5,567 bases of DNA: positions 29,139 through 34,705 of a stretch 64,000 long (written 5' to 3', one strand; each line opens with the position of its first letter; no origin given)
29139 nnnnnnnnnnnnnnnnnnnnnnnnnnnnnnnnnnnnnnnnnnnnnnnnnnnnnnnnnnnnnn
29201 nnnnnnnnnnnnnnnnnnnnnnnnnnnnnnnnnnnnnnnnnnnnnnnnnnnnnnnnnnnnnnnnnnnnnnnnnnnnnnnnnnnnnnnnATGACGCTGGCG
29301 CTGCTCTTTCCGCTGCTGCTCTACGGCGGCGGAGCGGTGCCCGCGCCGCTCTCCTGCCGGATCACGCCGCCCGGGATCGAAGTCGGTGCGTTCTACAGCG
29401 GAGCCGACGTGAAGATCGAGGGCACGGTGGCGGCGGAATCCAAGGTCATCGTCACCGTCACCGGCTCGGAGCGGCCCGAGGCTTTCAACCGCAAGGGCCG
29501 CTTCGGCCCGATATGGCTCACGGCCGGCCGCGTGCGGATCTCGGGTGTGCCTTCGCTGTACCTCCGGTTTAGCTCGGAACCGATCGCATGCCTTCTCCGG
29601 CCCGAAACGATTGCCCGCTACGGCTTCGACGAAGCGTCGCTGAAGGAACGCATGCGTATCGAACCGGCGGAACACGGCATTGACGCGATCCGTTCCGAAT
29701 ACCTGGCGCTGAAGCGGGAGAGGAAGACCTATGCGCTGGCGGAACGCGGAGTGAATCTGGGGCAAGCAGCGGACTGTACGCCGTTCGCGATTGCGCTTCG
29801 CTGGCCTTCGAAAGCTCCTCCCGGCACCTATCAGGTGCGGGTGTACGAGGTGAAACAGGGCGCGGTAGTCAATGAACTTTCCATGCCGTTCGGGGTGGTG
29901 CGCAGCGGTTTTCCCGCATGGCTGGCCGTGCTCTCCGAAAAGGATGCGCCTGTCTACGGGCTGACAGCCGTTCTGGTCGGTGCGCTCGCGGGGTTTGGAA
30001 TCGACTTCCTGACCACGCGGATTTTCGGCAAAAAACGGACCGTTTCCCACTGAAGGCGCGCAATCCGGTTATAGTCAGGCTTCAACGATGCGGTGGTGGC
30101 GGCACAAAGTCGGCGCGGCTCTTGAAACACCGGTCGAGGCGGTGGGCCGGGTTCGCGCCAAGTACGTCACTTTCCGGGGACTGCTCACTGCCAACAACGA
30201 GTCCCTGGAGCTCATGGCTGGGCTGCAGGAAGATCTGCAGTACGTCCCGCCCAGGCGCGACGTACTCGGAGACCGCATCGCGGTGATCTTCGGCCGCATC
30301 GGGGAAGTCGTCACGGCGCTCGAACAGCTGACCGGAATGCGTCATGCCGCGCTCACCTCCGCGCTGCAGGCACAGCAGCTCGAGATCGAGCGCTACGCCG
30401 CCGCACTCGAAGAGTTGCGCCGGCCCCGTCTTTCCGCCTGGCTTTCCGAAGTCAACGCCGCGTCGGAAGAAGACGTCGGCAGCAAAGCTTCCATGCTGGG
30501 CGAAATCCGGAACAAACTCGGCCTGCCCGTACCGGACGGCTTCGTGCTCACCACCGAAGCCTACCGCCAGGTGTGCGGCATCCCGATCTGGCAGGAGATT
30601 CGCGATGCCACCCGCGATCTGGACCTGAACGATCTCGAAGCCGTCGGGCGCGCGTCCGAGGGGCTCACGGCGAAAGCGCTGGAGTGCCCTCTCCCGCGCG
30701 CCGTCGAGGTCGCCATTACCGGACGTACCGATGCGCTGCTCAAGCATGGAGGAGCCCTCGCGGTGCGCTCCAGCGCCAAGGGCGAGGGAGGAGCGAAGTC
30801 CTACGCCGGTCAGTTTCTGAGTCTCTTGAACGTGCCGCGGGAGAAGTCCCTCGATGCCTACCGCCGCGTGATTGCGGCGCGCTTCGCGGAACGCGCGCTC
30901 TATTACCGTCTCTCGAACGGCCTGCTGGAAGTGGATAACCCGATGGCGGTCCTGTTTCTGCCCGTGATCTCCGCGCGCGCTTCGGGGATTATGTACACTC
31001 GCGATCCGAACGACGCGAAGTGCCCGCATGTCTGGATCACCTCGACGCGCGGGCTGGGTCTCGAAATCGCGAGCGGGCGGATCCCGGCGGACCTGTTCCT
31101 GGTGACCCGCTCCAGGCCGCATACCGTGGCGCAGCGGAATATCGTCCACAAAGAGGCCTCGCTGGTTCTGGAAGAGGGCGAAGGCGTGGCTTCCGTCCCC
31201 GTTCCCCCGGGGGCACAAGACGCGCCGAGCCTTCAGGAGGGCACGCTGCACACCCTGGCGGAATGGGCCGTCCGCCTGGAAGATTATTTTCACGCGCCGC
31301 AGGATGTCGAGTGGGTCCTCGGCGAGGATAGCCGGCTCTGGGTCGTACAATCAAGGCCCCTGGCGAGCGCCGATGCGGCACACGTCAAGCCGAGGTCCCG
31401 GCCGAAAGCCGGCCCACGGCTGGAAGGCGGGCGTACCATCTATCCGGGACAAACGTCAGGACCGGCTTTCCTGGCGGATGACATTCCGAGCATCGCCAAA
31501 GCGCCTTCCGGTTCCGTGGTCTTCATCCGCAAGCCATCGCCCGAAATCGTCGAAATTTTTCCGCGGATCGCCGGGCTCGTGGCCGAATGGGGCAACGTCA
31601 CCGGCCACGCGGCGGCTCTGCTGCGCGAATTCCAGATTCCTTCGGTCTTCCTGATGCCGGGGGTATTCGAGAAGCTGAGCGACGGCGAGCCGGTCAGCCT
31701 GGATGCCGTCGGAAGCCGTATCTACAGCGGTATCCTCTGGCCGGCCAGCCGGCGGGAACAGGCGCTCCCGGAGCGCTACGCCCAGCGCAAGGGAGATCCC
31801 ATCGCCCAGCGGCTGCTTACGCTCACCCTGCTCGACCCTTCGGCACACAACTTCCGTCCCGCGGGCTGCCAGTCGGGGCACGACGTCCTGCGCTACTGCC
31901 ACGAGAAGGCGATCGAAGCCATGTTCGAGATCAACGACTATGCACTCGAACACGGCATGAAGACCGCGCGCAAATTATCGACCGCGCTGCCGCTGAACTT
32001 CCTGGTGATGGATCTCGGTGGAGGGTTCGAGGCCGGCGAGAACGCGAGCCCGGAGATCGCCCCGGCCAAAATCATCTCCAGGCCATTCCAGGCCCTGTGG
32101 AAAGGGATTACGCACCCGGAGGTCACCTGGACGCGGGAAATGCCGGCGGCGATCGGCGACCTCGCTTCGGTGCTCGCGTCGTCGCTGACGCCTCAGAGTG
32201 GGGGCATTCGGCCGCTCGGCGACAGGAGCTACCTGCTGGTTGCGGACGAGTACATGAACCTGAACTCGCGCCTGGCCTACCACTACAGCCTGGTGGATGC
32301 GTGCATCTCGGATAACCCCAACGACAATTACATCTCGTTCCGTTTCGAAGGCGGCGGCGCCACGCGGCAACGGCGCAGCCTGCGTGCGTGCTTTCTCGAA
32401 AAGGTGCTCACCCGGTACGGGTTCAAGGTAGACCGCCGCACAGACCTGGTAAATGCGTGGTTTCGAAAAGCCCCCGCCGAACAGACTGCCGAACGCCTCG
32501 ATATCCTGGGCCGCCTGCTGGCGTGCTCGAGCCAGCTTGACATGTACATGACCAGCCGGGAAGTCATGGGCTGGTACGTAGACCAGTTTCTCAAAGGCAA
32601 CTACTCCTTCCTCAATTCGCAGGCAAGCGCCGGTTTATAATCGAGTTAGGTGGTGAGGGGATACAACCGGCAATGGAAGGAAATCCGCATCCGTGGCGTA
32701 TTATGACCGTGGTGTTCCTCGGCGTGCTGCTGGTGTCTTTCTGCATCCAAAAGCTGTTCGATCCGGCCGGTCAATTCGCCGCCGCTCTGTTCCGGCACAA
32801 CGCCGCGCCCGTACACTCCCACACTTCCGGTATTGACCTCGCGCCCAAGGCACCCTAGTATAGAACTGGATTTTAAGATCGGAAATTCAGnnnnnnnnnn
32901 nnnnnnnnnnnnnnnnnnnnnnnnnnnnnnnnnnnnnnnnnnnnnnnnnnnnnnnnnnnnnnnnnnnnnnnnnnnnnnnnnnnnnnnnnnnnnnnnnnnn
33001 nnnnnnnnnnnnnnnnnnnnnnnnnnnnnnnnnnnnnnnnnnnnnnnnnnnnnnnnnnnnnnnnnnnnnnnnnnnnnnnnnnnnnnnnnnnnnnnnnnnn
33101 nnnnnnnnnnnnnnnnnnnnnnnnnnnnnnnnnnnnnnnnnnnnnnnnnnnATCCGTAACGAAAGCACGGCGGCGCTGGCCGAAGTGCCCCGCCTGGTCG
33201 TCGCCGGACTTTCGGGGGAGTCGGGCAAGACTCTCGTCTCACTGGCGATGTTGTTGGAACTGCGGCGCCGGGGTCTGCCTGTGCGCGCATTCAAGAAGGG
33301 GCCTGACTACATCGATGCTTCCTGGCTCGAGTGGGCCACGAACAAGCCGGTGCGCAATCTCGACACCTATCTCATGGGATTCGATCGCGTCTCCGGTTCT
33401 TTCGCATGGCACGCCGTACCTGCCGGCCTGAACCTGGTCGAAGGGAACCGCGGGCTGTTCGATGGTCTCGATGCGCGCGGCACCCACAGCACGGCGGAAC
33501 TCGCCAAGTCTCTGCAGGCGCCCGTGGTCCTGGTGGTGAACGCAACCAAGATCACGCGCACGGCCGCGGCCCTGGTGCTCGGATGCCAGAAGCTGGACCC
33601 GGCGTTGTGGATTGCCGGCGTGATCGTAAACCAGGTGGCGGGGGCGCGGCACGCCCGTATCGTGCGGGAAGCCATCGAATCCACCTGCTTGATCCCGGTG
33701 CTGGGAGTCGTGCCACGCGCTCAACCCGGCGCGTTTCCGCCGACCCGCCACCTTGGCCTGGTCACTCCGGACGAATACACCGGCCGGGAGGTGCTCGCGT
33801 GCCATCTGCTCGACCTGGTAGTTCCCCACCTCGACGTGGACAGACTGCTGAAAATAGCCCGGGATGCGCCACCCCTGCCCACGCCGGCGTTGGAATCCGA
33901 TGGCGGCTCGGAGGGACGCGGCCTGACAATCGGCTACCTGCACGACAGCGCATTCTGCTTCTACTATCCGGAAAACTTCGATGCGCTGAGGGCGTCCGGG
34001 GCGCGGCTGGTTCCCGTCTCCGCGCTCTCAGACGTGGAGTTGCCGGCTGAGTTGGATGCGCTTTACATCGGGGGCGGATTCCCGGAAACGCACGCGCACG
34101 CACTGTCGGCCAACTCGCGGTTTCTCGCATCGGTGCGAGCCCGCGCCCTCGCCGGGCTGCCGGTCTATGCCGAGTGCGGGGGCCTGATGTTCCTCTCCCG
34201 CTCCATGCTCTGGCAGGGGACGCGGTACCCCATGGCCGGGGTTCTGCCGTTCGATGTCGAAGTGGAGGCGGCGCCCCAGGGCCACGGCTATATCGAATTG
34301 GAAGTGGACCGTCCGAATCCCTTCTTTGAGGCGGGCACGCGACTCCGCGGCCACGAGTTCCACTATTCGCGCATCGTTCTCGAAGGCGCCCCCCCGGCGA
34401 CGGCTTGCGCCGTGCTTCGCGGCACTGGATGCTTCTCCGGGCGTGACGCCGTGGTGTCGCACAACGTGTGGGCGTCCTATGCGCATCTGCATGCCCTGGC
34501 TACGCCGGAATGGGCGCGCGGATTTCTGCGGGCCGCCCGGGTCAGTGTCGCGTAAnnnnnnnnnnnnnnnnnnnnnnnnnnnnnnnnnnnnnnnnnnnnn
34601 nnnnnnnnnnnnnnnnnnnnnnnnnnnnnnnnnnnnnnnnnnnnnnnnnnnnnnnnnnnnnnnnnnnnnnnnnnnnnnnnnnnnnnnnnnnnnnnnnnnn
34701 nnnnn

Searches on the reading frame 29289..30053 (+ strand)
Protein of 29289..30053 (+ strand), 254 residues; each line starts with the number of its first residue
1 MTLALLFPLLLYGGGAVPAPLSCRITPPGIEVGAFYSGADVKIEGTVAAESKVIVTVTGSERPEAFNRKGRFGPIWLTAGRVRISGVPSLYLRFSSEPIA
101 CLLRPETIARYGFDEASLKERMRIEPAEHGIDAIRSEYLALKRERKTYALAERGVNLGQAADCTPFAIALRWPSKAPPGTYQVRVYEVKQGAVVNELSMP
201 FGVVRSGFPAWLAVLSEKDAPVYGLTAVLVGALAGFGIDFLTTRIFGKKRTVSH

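Call 53: search_protein_families(library=pfam, proteins=[window:29289-30053:+], max_evalue=0.001)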
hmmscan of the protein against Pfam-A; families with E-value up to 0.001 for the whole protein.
window:29289-30053:+ (254 aa): 1 family
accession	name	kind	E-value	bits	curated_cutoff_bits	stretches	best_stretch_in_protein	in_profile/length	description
PF09608.15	Alph_Pro_TM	-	2.3e-43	149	24.5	1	22-242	3-225/227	Putative transmembrane protein (Alph_Pro_TM)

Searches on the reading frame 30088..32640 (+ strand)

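Call 53: search_protein_families(library=pfam, proteins=[window:30088-32640:+], max_evalue=0.001)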
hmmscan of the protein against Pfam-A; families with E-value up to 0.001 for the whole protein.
window:30088-32640:+ (850 aa): 2 families
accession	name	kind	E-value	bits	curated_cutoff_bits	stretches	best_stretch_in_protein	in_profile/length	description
PF01326.24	PPDK_N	-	2e-63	215.1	27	1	128-434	2-318/328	Pyruvate phosphate dikinase, AMP/ATP-binding domain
PF00391.29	PEP-utilizers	-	1e-10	41.5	23.1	1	473-540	2-69/72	PEP-utilising enzyme, mobile domain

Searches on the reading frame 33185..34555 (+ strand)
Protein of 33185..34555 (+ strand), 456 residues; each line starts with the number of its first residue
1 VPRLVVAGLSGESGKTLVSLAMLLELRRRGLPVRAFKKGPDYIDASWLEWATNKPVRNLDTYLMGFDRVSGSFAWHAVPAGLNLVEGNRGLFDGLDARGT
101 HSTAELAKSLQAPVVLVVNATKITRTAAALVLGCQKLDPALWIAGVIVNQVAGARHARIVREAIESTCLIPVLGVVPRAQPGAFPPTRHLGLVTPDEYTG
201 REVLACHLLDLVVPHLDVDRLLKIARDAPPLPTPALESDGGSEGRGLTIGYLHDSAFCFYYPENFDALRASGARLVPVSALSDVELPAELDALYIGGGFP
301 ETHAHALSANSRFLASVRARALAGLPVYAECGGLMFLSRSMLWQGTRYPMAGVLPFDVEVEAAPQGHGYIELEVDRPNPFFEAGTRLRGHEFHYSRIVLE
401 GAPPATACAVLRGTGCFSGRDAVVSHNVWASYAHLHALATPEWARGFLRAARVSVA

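Call 3: search_protein_families(library=pfam, proteins=[window:33185-34555:+], max_evalue=0.01)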
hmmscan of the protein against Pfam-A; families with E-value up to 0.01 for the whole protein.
window:33185-34555:+ (456 aa): 4 families
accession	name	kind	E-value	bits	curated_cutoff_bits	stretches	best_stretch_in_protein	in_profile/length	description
PF07685.20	GATase_3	-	8.5e-36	123.9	27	1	248-439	1-193/196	CobB/CobQ-like glutamine amidotransferase domain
PF01656.29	CbiA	-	2.6e-14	53.7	25.4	1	4-180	1-113/125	CobQ/CobB/MinD/ParA nucleotide binding domain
PF13500.12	AAA_26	-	4.1e-13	50.1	27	1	84-178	103-190/198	AAA domain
PF01965.30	DJ-1_PfpI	-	0.0049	17.1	26.6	1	271-348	44-118/165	DJ-1/PfpI family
